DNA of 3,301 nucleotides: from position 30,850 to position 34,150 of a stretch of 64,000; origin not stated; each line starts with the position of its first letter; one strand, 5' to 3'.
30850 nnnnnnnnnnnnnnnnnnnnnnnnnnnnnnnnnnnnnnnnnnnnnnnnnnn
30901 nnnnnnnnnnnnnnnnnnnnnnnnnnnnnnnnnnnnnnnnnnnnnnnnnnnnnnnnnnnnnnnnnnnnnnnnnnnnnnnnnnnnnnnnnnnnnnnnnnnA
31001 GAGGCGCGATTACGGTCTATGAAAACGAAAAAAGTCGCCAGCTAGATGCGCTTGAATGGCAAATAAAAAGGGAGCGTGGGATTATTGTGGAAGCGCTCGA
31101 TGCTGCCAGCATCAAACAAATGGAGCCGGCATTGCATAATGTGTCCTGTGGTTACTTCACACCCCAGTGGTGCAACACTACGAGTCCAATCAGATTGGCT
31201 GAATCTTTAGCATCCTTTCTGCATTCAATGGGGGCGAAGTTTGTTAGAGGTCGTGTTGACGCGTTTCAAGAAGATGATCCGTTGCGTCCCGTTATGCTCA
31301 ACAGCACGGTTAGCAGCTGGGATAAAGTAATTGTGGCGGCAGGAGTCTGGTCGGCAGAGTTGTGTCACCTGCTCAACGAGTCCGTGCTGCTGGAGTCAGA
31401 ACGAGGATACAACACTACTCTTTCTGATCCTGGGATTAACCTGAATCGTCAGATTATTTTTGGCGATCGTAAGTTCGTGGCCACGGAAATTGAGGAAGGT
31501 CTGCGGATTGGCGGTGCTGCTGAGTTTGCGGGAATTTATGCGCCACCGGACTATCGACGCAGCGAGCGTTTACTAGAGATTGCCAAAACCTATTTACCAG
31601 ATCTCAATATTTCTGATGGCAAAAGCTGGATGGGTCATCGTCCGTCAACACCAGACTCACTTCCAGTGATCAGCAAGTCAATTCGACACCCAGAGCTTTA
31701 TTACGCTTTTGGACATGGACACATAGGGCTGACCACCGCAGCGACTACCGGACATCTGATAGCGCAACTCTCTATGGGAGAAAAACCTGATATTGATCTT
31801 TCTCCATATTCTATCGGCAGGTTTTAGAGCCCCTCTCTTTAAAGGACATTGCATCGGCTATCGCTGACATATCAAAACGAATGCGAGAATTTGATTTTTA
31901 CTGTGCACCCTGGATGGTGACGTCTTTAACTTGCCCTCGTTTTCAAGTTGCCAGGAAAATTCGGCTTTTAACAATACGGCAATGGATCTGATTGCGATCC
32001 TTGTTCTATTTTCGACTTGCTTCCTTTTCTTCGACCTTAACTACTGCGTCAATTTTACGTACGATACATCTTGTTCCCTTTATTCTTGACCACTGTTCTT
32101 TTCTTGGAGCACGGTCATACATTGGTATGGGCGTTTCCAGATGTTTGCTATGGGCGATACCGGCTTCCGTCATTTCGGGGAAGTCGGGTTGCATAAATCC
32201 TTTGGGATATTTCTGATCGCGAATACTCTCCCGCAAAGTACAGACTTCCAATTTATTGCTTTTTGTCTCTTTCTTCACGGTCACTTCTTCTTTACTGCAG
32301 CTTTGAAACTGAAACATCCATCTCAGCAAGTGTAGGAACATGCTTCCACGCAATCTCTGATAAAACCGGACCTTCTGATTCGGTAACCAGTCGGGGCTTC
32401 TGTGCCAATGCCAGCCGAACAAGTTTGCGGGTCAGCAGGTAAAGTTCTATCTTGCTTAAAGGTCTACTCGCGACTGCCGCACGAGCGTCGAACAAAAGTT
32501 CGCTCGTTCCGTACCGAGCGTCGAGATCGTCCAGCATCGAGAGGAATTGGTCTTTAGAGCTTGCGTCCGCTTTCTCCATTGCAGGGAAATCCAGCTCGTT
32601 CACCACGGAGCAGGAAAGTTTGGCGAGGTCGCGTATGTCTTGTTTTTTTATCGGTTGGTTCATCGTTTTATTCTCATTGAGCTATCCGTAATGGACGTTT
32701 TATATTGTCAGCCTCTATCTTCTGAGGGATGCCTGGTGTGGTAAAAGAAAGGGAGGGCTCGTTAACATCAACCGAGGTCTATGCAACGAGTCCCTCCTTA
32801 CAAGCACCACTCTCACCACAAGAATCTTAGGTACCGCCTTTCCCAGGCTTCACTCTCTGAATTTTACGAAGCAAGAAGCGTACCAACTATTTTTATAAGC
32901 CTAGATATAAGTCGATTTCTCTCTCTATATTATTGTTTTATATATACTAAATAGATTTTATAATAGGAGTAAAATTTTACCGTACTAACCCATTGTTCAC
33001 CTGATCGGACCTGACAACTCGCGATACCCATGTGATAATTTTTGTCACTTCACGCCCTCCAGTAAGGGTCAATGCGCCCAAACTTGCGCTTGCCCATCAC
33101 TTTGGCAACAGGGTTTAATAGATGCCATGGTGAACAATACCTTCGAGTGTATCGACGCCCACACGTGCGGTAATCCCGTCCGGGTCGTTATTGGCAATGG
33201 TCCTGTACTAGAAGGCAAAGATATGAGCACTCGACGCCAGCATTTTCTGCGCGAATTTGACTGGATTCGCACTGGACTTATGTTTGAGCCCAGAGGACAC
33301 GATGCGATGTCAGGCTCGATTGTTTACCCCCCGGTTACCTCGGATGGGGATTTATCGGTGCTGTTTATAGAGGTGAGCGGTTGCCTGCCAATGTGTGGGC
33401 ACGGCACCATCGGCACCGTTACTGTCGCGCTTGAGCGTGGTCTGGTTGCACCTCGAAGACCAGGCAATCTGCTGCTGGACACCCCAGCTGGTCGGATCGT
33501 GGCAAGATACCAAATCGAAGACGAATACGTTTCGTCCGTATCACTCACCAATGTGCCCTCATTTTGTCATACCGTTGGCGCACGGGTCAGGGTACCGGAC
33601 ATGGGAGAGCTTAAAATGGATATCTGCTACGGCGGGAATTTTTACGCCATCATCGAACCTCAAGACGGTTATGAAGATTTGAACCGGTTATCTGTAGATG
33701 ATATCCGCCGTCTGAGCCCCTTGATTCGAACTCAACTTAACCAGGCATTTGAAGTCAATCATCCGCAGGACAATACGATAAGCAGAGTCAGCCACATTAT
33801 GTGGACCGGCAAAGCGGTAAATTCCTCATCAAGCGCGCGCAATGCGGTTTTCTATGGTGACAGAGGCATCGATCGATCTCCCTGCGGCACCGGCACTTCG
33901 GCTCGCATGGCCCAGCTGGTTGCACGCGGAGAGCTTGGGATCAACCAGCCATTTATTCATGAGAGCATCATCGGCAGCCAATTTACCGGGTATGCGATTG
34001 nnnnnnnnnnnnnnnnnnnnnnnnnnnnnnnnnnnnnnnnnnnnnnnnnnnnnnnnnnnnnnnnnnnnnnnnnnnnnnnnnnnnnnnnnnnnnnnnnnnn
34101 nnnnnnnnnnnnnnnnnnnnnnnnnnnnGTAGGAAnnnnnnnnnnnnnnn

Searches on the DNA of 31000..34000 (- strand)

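Call 6: search_rna_families(source=window, start=31000, end=34000, threshold=evalue, max_evalue=1)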
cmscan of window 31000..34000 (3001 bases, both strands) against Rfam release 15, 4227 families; matches with E-value up to 1: 1.
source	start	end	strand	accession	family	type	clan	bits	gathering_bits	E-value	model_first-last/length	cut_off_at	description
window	32606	32680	-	RF01675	CrcZ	Gene; sRNA;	-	15.9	95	0.23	1-398/398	no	Pseudomonas sRNA CrcZ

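Call 56: search_rna_families(source=window, start=32640, end=32900, threshold=evalue, max_evalue=10)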
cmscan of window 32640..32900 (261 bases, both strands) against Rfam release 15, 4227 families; matches with E-value up to 10: 3.
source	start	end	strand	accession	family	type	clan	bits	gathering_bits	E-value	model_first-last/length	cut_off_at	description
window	32737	32811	-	RF03946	mir-3132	Gene; miRNA;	-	17.7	84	1.4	1-75/75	no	mir-3132 microRNA precursor family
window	32728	32785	+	RF01625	ceN28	Gene; snRNA; snoRNA; CD-box;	-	13.6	70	4.1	1-88/88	no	Caenorhabditis snoRNA ceN28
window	32743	32776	+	RF01360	CRISPR-DR47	Gene; CRISPR;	-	13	39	8.8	1-37/37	no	CRISPR RNA direct repeat element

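Call 76: search_rna_families(sources=[L019, L025, L026], threshold=evalue, max_evalue=1)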
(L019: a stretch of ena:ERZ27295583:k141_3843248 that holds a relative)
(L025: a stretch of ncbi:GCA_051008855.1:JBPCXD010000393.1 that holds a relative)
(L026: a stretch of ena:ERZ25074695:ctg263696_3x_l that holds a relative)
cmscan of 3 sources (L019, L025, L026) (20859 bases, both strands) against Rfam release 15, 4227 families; matches with E-value up to 1: 1.
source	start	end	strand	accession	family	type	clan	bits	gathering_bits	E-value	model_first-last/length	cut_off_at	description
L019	2477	2525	+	RF01136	sR28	Gene; snRNA; snoRNA; CD-box;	-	19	39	0.43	1-55/55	no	Small nucleolar RNA sR28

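Call 82: build_rna_model(alignment_id=A9, structure=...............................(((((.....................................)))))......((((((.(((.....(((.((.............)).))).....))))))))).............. )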
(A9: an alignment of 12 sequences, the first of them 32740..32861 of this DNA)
Model R1 built from alignment A9 (12 sequences, 152 columns); structure: as given.
model positions 122; base pairs 19; branch points 1; effective number of sequences 1.83; information 0.59 bits per position. Calibrated on 0.2 Mb of random sequence (short: E-values are rough).
structure used (alignment columns):
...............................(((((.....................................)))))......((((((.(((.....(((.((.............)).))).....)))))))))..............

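Call 83: search_with_rna_model(model_id=R1, sources=[window, L001, L003, L004, L005, L006, L007, L008, L011, L012, L013, L014, L017, L019, L020, L021, L022, L025, L026], max_evalue=1)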
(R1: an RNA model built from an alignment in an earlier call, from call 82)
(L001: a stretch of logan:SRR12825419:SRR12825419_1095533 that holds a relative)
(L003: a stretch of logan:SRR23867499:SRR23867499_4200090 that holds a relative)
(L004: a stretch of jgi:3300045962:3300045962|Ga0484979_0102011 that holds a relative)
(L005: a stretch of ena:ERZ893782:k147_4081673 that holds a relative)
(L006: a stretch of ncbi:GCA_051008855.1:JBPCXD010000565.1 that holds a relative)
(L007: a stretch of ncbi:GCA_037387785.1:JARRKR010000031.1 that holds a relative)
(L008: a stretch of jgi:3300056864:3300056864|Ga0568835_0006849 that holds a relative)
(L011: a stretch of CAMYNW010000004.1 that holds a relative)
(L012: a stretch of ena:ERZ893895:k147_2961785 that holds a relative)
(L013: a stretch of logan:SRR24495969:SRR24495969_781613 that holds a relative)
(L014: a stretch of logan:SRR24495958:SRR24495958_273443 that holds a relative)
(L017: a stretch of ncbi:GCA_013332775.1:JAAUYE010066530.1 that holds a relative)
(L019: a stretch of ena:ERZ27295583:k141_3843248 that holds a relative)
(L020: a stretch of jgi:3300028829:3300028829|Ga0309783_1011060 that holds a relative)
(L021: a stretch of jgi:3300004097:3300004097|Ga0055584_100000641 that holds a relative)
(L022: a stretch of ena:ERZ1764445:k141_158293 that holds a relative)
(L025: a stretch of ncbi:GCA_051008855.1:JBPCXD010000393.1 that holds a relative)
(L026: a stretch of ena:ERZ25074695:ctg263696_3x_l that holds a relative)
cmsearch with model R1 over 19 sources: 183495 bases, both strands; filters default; matches with E-value up to 1: 27.
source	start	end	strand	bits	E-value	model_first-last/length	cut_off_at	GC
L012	2010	2131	+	143.2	3.9e-31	1-122/122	no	0.52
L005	5804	5925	+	143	4.4e-31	1-122/122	no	0.48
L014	125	246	+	140.1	2.1e-30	1-122/122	no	0.51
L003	1603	1724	+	139.7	2.6e-30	1-122/122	no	0.5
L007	5804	5925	+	139.2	3.4e-30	1-122/122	no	0.52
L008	5186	5307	+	139.2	3.4e-30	1-122/122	no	0.52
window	32740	32861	-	135.6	2.4e-29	1-122/122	no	0.5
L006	2578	2699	+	135.4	2.6e-29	1-122/122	no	0.49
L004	174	296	+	132.6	1.1e-28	1-122/122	no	0.5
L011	3644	3766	+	132.6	1.1e-28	1-122/122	no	0.5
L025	3215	3357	+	96.4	2.9e-20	1-122/122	no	0.48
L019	4767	4900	+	88.2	2.3e-18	1-122/122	no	0.56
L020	4767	4900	+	88.2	2.3e-18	1-122/122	no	0.56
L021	4767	4900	+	88.2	2.3e-18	1-122/122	no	0.56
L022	13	146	+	88.2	2.3e-18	1-122/122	no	0.56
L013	1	73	+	76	1.6e-15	50-122/122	5'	0.53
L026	3743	3869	+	74.3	3.9e-15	1-122/122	no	0.43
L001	1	73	+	70.7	2.6e-14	50-122/122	5'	0.51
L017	1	48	+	40.8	2.3e-07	75-122/122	5'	0.48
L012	2074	2119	-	21.9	0.0056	65-110/122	no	0.67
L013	16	61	-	20.2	0.014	65-110/122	no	0.61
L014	189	234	-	20.2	0.014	65-110/122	no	0.61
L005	5868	5913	-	19.9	0.016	65-110/122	no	0.63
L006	2642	2687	-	15.5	0.17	65-110/122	no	0.59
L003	1667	1712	-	13.5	0.5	65-110/122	no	0.57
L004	239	288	-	13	0.63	61-110/122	no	0.56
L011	3709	3758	-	13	0.63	61-110/122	no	0.56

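Call 107: build_rna_model(alignment_id=A10)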
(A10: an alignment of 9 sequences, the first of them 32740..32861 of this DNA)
Model R2 built from alignment A10 (9 sequences, 123 columns); structure: RNAalifold consensus.
model positions 122; base pairs 41; branch points 2; effective number of sequences 0.74; information 0.589 bits per position. Calibrated on 0.2 Mb of random sequence (short: E-values are rough).
structure used (alignment columns):
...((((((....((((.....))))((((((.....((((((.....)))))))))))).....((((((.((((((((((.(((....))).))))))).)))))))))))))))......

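Call 108: search_with_rna_model(model_id=R2, sources=[L019, L025, L026, window], max_evalue=1, show_alignments=3)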
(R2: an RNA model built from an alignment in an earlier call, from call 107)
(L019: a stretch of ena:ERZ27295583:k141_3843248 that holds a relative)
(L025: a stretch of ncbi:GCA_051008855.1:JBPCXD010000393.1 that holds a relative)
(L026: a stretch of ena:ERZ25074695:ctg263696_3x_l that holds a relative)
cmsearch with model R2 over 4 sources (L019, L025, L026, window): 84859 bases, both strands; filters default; matches with E-value up to 1: 4.
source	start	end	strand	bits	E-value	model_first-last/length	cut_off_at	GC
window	32740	32861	-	132.9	2.3e-40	1-122/122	no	0.5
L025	3215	3357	+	30.3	2.6e-07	1-122/122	no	0.48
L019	4767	4899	+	20.3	0.00043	1-122/122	no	0.56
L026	3743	3869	+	16.8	0.0057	1-122/122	no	0.43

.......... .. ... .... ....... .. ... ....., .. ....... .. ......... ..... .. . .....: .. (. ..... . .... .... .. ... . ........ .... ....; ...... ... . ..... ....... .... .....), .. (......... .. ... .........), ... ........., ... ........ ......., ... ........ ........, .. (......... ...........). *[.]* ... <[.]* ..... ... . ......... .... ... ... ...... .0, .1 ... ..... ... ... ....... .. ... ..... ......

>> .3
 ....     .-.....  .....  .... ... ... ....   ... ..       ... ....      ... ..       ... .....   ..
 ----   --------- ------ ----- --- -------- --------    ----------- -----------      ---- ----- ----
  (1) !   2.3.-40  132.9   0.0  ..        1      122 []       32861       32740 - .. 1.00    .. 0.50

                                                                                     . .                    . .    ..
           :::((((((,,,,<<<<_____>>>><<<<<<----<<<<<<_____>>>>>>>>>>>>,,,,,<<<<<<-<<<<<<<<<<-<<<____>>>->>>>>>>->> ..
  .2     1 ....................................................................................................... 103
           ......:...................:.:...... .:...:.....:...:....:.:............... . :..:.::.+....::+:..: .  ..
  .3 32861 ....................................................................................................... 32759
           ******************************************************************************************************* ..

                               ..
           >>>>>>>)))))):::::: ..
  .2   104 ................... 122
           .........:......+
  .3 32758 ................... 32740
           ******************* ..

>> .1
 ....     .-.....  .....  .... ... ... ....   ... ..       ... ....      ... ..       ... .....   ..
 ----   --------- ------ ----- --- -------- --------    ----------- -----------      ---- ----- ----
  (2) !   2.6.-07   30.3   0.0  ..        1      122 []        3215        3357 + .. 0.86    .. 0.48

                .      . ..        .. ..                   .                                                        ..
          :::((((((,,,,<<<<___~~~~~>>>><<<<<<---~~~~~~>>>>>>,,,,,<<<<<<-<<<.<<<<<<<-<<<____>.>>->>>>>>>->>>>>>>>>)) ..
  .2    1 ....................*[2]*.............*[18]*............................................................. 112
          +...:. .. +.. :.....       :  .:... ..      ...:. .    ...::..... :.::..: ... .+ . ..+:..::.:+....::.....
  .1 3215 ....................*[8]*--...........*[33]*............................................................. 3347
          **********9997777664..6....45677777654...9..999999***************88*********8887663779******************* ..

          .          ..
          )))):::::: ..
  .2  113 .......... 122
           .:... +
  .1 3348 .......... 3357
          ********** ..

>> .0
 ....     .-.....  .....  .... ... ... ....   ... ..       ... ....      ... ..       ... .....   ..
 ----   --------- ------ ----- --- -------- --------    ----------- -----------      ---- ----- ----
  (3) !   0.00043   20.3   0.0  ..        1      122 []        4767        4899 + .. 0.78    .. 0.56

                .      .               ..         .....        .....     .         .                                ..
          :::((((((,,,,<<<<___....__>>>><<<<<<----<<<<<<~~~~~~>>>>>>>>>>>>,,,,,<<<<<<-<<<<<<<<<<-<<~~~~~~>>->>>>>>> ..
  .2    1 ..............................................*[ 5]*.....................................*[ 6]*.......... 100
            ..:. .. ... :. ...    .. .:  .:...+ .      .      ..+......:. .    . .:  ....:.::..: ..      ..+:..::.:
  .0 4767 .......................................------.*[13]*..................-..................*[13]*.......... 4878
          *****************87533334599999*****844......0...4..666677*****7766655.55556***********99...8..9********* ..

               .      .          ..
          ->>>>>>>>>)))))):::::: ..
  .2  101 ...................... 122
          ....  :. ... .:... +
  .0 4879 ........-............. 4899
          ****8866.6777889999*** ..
